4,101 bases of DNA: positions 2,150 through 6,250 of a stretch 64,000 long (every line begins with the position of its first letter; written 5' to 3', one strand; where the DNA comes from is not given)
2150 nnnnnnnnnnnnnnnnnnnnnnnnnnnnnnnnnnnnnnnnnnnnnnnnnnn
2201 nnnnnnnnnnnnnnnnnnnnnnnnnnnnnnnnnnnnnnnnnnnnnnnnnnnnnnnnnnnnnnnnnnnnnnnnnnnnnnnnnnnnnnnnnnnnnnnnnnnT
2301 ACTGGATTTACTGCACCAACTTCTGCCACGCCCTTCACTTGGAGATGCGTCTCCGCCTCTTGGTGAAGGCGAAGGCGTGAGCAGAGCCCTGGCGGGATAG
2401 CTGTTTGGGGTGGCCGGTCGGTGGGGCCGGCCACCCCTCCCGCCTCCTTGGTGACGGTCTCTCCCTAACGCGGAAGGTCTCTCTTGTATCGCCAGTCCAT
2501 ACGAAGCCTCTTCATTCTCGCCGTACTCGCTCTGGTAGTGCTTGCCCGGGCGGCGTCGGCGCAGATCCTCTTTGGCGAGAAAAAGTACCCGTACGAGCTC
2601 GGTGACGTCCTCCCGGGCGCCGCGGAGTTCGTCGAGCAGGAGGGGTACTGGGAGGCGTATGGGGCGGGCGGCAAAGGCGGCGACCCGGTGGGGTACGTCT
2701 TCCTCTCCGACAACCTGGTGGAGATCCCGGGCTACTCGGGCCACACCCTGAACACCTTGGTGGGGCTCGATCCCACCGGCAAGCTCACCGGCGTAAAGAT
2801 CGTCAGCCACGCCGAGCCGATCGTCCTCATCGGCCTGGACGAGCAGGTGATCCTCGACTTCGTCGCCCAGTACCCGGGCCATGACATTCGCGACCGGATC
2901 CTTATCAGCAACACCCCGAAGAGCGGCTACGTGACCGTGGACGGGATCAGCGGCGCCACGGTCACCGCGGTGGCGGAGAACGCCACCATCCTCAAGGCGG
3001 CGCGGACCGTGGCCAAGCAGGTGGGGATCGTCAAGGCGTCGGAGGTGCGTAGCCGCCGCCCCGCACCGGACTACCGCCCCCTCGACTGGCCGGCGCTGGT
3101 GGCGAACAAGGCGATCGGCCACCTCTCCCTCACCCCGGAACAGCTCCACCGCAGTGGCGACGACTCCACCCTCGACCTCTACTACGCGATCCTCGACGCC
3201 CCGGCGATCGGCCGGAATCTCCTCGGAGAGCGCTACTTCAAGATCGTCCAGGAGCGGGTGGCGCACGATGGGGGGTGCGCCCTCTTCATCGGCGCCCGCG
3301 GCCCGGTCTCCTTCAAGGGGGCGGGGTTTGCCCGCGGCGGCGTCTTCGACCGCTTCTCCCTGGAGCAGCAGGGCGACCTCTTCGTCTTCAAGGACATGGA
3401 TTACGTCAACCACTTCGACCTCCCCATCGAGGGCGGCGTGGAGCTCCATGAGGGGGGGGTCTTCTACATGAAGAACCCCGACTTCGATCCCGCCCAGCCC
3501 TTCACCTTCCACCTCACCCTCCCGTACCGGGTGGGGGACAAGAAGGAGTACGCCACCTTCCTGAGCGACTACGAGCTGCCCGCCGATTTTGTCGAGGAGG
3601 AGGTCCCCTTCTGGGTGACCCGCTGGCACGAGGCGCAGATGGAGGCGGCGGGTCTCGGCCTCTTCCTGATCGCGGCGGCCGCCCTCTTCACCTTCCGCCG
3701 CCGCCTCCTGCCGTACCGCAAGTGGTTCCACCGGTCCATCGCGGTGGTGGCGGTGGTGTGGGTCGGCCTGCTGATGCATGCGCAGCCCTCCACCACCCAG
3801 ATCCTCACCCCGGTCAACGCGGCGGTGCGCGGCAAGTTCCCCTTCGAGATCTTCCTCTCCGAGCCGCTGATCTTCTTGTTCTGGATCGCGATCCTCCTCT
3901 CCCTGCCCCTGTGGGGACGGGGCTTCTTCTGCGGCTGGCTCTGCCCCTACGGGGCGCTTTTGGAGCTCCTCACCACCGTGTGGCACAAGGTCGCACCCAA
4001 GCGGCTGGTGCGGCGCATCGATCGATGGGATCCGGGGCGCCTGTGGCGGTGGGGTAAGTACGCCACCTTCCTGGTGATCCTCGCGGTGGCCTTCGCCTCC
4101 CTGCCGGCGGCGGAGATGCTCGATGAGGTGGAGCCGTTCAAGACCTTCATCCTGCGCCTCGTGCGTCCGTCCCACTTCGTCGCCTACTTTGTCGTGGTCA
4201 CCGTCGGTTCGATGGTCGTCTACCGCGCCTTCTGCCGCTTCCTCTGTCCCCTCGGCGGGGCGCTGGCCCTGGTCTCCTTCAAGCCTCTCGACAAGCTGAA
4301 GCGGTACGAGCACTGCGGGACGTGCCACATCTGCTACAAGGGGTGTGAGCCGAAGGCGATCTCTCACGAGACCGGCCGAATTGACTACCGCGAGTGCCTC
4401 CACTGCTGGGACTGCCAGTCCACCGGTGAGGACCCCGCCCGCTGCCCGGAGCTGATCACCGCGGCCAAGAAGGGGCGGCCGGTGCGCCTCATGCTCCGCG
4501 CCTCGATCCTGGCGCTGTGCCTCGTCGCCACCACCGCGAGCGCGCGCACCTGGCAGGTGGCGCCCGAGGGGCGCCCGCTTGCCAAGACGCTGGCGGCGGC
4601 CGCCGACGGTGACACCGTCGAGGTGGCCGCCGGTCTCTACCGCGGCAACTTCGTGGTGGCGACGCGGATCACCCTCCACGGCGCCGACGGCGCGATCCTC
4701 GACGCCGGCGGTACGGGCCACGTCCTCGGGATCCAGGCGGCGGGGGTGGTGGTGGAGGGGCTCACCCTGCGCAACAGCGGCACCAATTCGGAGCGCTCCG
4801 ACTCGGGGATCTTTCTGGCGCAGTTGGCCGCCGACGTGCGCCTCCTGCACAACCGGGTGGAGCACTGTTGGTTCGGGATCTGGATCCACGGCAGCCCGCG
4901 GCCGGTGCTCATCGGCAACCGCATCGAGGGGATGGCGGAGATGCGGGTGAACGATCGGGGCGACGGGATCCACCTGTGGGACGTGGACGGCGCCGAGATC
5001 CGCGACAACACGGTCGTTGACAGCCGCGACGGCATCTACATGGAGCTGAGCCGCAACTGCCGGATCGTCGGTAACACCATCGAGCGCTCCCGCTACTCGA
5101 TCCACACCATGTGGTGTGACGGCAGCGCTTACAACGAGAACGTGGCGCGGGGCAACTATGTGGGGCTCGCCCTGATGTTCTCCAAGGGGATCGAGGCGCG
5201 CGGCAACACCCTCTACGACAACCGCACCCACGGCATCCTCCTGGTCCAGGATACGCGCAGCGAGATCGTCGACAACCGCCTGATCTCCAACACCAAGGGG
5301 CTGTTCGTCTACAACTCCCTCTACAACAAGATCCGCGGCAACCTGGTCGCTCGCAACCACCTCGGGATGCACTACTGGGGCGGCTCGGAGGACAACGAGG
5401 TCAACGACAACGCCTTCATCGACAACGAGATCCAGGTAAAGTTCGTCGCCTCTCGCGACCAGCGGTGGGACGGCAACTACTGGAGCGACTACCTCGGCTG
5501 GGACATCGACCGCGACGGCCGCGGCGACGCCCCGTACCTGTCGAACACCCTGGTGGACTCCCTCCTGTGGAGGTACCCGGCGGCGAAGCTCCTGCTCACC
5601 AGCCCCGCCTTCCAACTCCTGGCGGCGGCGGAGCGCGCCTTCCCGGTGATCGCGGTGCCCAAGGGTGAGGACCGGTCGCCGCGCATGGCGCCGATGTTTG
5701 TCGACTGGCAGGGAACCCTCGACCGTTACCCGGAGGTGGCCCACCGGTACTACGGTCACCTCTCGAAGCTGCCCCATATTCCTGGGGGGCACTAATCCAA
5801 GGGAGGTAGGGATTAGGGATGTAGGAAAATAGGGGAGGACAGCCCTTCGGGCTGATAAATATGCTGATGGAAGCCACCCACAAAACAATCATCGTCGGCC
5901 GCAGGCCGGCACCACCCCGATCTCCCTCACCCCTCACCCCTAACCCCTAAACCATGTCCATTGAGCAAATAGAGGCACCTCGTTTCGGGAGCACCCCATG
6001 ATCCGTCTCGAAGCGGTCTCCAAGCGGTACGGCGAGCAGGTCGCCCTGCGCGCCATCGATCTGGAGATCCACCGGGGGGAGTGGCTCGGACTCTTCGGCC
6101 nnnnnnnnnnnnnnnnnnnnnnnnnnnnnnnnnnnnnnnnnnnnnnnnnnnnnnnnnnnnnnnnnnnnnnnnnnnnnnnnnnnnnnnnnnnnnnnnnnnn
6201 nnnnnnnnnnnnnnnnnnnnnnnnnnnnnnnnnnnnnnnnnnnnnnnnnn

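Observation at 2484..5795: Single 1103-aa ORF fusing a NosR-like flavo-FeS membrane protein to NosD, with NosD's signal peptide retained as an internal segment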

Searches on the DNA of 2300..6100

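Call 55: search_rna_families(source=window, start=2300, end=6100, threshold=evalue, max_evalue=1)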
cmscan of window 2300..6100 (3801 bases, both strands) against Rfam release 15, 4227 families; matches with E-value up to 1: 0.
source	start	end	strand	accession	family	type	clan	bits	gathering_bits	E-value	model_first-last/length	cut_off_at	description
